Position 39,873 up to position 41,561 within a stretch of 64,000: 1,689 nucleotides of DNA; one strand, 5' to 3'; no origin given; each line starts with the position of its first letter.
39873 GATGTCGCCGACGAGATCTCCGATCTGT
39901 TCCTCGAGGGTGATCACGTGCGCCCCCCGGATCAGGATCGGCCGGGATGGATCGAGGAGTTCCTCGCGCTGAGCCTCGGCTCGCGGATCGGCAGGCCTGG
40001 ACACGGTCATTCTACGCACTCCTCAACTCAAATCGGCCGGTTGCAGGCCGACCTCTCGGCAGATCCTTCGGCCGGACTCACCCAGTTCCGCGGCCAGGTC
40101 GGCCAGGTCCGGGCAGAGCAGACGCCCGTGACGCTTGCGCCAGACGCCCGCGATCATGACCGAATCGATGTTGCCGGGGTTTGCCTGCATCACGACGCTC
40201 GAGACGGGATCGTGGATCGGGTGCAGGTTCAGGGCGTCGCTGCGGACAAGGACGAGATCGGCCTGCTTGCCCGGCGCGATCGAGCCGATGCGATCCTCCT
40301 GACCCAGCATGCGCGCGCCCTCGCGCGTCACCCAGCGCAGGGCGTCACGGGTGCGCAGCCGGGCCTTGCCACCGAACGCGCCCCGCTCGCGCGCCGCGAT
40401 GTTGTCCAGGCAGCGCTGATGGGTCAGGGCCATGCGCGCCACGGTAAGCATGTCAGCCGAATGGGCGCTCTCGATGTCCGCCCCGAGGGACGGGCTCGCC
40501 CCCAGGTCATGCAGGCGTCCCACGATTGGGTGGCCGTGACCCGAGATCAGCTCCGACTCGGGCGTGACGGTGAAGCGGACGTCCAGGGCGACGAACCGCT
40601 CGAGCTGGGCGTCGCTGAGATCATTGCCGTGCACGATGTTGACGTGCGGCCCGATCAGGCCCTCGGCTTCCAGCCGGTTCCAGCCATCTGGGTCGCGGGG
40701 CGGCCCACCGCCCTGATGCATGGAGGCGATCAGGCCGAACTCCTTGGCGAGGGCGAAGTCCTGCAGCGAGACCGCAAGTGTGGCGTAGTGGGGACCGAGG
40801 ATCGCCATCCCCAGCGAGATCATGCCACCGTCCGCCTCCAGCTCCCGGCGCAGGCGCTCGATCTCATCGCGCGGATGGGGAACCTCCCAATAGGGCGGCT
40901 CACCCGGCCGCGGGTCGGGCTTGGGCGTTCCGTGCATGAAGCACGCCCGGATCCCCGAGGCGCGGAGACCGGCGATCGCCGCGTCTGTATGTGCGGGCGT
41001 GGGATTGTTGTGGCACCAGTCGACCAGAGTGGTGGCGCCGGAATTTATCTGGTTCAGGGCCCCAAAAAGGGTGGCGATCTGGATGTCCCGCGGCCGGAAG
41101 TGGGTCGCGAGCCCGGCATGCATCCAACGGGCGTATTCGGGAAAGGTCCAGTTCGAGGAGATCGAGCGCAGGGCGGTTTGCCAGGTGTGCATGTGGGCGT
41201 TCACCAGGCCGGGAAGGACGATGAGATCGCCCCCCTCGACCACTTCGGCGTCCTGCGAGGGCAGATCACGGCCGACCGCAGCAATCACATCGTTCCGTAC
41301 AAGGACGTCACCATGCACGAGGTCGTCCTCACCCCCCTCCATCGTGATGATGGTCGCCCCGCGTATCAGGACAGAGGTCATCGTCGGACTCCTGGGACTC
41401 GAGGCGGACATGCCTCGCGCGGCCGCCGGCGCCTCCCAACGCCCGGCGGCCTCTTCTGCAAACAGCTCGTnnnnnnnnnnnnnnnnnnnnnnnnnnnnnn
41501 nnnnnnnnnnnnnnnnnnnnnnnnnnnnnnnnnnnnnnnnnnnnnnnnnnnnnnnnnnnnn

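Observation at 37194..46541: LacI-controlled locus suggesting a non-canonical aromatic ring-cleavage pathway ending in a BKACE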

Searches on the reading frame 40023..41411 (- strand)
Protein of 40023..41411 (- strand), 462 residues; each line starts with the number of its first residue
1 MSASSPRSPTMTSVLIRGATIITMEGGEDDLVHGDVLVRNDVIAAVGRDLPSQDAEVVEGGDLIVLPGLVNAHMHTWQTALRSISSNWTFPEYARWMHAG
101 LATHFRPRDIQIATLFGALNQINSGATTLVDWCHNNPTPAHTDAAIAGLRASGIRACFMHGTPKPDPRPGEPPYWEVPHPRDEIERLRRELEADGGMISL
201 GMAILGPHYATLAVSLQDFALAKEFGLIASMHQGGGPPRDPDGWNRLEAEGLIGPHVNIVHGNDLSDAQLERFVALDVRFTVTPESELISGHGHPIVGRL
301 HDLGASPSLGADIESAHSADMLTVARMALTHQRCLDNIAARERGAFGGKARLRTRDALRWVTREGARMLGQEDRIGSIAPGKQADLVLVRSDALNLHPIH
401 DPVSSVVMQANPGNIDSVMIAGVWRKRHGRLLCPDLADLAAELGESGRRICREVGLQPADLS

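Call 3: search_protein_families(library=pfam, proteins=[window:40023-41411:-])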
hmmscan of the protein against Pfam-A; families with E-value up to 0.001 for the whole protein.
window:40023-41411:- (462 aa): 2 families
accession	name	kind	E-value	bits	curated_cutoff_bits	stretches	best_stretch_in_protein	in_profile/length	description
PF01979.26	Amidohydro_1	-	2.6e-25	89.8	25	1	64-424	1-344/345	Amidohydrolase family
PF07969.17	Amidohydro_3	-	5.2e-17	62.9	29.7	1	248-401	300-456/472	Amidohydrolase family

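Call 4: search_protein_families(library=ncbifam, proteins=[window:40023-41411:-])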
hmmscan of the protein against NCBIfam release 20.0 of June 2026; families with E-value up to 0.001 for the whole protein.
window:40023-41411:- (462 aa): 56 families (the best 25 are shown)
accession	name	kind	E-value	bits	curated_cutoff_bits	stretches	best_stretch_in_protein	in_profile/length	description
NF006056.0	PRK08204.1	subfamily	3.7e-160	533.6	391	1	11-455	2-445/449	hypothetical protein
NF006055.0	PRK08203.1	equivalog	1.4e-41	142.5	532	2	247-452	259-452/455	8-oxoguanine deaminase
NF005557.0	PRK07228.1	equivalog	1.6e-36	126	522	2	13-157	2-142/445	5'-deoxyadenosine deaminase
NF006549.0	PRK09045.1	equivalog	3.3e-31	108.4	540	2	245-450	243-439/444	TRZ/ATZ family hydrolase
NF009059.0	PRK12393.1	equivalog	1.9e-29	102.7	543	2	253-446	269-451/460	amidohydrolase family protein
NF004701.0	PRK06038.1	equivalog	3.3e-28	98.6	609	2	11-161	3-145/432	N-ethylammeline chlorohydrolase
NF006252.0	PRK08393.1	equivalog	1.9e-24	86.5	617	2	13-134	2-121/424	N-ethylammeline chlorohydrolase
NF006681.0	PRK09229.1-2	equivalog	1.4e-22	80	362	2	247-436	257-436/451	formimidoylglutamate deiminase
NF004995.0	PRK06380.1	subfamily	3.5e-21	75.7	567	2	13-140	2-126/418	metal-dependent hydrolase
NF005211.0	PRK06687.1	equivalog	3e-19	69.1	703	2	257-433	248-416/419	TRZ/ATZ family protein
NF004801.0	PRK06151.1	subfamily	1.2e-17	64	416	1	247-442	264-454/491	chlorohydrolase family protein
NF012037.0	PRK15493.1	equivalog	2.3e-17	62.9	779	2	18-157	7-147/435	bifunctional S-methyl-5'-thioadenosine deaminase/S-adenosylhomocysteine deaminase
TIGR02967.1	guan_deamin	equivalog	2.4e-16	59.7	375.4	1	248-396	232-367/401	guanine deaminase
NF006679.0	PRK09228.1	subfamily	1.8e-14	53.4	351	1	248-395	257-391/433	guanine deaminase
NF005540.0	PRK07203.1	equivalog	2.5e-14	52.8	444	1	14-138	2-133/444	putative aminohydrolase SsnA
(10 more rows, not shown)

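Call 9: search_solved_structures(query=window:40023-41411:-, max_evalue=0.00001)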
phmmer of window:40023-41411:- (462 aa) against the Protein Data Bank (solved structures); distinct sequences matched with E-value up to 0.00001: 19.
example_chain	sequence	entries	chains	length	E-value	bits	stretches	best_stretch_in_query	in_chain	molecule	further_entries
3hpa_A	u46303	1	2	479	5.9e-21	78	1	12-437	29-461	AMIDOHYDROLASE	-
4f0r_A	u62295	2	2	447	3.9e-19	71.9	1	246-454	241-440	5-methylthioadenosine/S-adenosylhomocysteine deaminase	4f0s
7ww2_A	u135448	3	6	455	9.2e-19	70.7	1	15-439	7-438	8-oxoguanine deaminase | Hydroxydechloroatrazine ethylaminohydrolase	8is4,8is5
4v1x_A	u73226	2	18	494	2.4e-17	66.1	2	5-158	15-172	ATRAZINE CHLOROHYDROLASE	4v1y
4dzh_A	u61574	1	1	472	3e-16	62.4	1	246-443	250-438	AMIDOHYDROLASE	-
4dyk_A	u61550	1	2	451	4.1e-16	62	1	245-451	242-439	AMIDOHYDROLASE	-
2paj_A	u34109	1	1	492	4.4e-16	61.9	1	284-454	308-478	putative cytosine/guanine deaminase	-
4gbd_A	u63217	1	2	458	4.4e-16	61.9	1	245-451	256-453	Putative uncharacterized protein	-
3lsb_A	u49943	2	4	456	4.9e-15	58.4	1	14-98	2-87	Triazine hydrolase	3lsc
3ls9_A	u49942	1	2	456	4.9e-15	58.4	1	14-98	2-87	Triazine hydrolase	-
4l9x_A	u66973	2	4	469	1.3e-14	57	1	13-98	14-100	Triazine hydrolase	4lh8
5hmd_A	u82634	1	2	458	1.5e-14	56.8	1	14-98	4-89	Triazine hydrolase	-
5hmf_A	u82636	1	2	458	1.6e-14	56.8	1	14-98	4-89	Triazine hydrolase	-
5hme_A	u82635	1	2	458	1.6e-14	56.8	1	14-98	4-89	Triazine hydrolase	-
3lnp_A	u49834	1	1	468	6.7e-14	54.7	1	35-431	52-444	Amidohydrolase family Protein OLEI01672_1_465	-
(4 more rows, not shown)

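Call 98: find_homologous_proteins(query=window:40023-41381:-, max_evalue=1e-40)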
Query window:40023-41381:- (452 aa): 4160 proteins with E <= 1e-40 among 8000 candidates; the best 120 are listed.
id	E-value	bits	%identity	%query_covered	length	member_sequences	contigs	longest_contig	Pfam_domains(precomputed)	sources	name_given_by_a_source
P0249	0.0e+0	1032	100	100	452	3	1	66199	PF07969.18,PF01979.27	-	-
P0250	1.8e-269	912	89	100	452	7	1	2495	PF07969.18,PF01979.27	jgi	jgi:cytosine/adenosine deaminase-related metal-dependent hydrolase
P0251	7.7e-262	887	86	100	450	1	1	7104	PF07969.18,PF01979.27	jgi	jgi:cytosine/adenosine deaminase-related metal-dependent hydrolase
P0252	7.2e-250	848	82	100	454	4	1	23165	PF07969.18,PF01979.27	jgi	jgi:cytosine/adenosine deaminase-related metal-dependent hydrolase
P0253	9.5e-250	847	82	100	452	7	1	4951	PF07969.18,PF01979.27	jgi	jgi:cytosine/adenosine deaminase-related metal-dependent hydrolase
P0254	6.7e-244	828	80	100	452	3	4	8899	PF07969.18,PF01979.27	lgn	-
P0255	2.9e-240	816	78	100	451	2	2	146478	PF07969.18,PF01979.27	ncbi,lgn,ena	-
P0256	1.1e-239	814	79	100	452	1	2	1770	PF07969.18,PF01979.27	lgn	-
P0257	8.8e-236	801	77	100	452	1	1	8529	PF07969.18,PF01979.27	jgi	jgi:cytosine/adenosine deaminase-related metal-dependent hydrolase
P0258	2.2e-233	793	77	100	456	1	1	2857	PF07969.18,PF01979.27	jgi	-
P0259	4.8e-230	782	75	100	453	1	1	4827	PF07969.18,PF01979.27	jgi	-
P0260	1.5e-229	781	75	100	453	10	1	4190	PF07969.18,PF01979.27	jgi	jgi:cytosine/adenosine deaminase-related metal-dependent hydrolase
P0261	3.4e-229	779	76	100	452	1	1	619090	PF07969.18,PF01979.27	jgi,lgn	jgi:cytosine/adenosine deaminase-related metal-dependent hydrolase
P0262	5.9e-226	769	74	100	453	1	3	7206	PF07969.18,PF01979.27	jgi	-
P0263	1.8e-225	767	72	100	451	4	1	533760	PF07969.18,PF01979.27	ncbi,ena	-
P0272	1.6e-218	744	70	100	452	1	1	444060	PF07969.18,PF01979.27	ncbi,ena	-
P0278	3.3e-199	681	65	100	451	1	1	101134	PF07969.18,PF01979.27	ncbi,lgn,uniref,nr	ncbi:amidohydrolase family protein [Pararobbsia alpina]|uniref:8-oxoguanine deaminase n=1 Tax=Pararo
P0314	3.9e-184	631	64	99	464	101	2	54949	PF07969.18,PF01979.27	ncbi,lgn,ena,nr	ncbi:MAG: amidohydrolase family protein [Acidobacteriia bacterium]|nr:amidohydrolase family protein 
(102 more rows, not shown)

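Call 99: find_encoding_contigs(protein=P0278, flank=8000, max_places=1)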
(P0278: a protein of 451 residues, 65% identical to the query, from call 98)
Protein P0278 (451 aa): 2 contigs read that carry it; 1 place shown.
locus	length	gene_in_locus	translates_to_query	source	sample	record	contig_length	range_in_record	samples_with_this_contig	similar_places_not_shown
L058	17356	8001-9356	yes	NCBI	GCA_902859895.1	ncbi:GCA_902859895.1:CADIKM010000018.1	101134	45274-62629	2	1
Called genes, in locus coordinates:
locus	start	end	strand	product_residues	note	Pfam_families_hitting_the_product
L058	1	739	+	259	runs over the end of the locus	PF00753:Lactamase_B (weak), PF12706:Lactamase_B_2, PF02112:PDEase_II (faint)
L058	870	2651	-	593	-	PF00654:Voltage_CLC, PF00571:CBS (weak)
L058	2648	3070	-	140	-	PF12802:MarR_2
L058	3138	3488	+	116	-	-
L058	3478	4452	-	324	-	PF08240:ADH_N, PF00107:ADH_zinc_N, PF13602:ADH_zinc_N_2 (weak)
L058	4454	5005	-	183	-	PF00132:Hexapep (faint), PF25084:LbH_EIF2B (weak)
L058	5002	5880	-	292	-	PF05853:BKACE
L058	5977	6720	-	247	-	PF00106:adh_short, PF03435:Sacchrp_dh_NADP (faint), PF08659:KR, PF13561:adh_short_C2, PF11769:DUF3313 (weak)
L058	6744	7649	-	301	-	PF04444:Dioxygenase_N, PF00775:Dioxygenase_C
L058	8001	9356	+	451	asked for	PF01979:Amidohydro_1, PF07969:Amidohydro_3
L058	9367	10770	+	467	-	PF01979:Amidohydro_1, PF07969:Amidohydro_3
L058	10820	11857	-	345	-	PF00356:LacI, PF00532:Peripla_BP_1, PF13407:Peripla_BP_4, PF13377:Peripla_BP_3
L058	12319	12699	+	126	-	PF13560:HTH_31, PF01381:HTH_3 (weak)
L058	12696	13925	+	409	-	PF13657:Couple_hipA, PF07804:HipA_C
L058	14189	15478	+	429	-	PF00083:Sugar_tr, PF07690:MFS_1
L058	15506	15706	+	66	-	-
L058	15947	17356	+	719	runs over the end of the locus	PF03709:OKR_DC_1_N, PF01276:OKR_DC_1, PF03711:OKR_DC_1_C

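Call 100: find_encoding_contigs(protein=P0314, flank=8000, max_places=1)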
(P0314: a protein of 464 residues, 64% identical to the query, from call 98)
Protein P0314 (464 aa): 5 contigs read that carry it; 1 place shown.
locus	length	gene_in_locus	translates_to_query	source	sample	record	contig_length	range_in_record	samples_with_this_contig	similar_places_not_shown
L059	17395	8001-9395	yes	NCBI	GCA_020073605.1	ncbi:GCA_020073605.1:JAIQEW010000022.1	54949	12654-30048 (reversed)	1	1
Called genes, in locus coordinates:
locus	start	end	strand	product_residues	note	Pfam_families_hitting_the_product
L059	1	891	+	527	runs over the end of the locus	-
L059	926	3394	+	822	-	PF00534:Glycos_transf_1, PF13524:Glyco_trans_1_2 (faint), PF13692:Glyco_trans_1_4, PF20706:GT4-conflict (weak), PF00534:Glycos_transf_1, PF13692:Glyco_trans_1_4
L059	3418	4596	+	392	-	PF13439:Glyco_transf_4, PF20706:GT4-conflict, PF00534:Glycos_transf_1, PF13692:Glyco_trans_1_4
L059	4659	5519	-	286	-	PF13489:Methyltransf_23, PF08241:Methyltransf_11, PF08242:Methyltransf_12, PF13649:Methyltransf_25, PF13847:Methyltransf_31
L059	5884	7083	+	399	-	PF13439:Glyco_transf_4, PF13579:Glyco_trans_4_4, PF20706:GT4-conflict, PF00534:Glycos_transf_1, PF13692:Glyco_trans_1_4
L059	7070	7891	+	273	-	PF05148:Methyltransf_8 (faint), PF13489:Methyltransf_23, PF07021:MetW (weak), PF13847:Methyltransf_31, PF08241:Methyltransf_11, PF08242:Methyltransf_12, PF13649:Methyltransf_25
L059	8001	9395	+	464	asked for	PF01979:Amidohydro_1, PF07969:Amidohydro_3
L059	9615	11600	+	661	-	PF13522:GATase_6, PF13537:GATase_7, PF00733:Asn_synthase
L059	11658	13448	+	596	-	PF02543:Carbam_trans_N, PF16861:Carbam_trans_C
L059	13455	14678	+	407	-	PF13439:Glyco_transf_4, PF13579:Glyco_trans_4_4, PF00534:Glycos_transf_1, PF13692:Glyco_trans_1_4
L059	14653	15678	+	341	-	PF00106:adh_short (weak), PF01370:Epimerase, PF02719:Polysacc_synt_2 (faint), PF04321:RmlD_sub_bind (weak), PF05368:NmrA (faint), PF01073:3Beta_HSD, PF07993:NAD_binding_4 (faint), PF16363:GDP_Man_Dehyd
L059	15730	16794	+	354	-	PF00953:Glycos_transf_4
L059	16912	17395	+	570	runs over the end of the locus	PF19289:PmbA_TldD_3rd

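Call 101: find_encoding_contigs(protein=P0272, flank=8000, max_places=1)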
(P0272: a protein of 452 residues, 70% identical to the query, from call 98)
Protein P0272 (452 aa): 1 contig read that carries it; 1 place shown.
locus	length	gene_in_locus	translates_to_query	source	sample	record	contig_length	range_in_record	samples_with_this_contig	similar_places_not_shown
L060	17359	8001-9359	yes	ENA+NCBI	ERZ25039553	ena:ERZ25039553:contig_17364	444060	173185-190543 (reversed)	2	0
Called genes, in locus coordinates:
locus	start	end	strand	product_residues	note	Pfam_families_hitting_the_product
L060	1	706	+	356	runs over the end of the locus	PF01522:Polysacc_deac_1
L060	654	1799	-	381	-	PF00535:Glycos_transf_2, PF10111:Glyco_tranf_2_2, PF13641:Glyco_tranf_2_3, PF13632:Glyco_trans_2_3 (faint)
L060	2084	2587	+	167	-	PF07007:LprI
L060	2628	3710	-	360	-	PF00356:LacI (weak), PF00532:Peripla_BP_1, PF13407:Peripla_BP_4, PF13377:Peripla_BP_3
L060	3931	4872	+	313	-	PF04444:Dioxygenase_N, PF00775:Dioxygenase_C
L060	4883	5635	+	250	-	PF00106:adh_short, PF08659:KR, PF13561:adh_short_C2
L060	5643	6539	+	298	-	PF05853:BKACE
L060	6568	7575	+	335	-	PF08240:ADH_N, PF00107:ADH_zinc_N, PF13602:ADH_zinc_N_2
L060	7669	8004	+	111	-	PF07883:Cupin_2 (weak)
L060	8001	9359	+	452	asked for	PF01979:Amidohydro_1 (weak), PF07969:Amidohydro_3, PF01979:Amidohydro_1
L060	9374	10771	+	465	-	PF01979:Amidohydro_1, PF07969:Amidohydro_3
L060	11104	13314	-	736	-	PF01315:Ald_Xan_dh_C, PF02738:MoCoBD_1, PF20256:MoCoBD_2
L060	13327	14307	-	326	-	PF00941:FAD_binding_5, PF03450:CO_deh_flav_C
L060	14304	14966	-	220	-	PF00111:Fer2, PF01799:Fer2_2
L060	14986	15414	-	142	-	PF00190:Cupin_1 (weak), PF07883:Cupin_2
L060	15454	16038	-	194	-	PF00190:Cupin_1 (weak)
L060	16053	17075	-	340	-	PF00248:Aldo_ket_red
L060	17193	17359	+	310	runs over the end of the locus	PF00126:HTH_1, PF03466:LysR_substrate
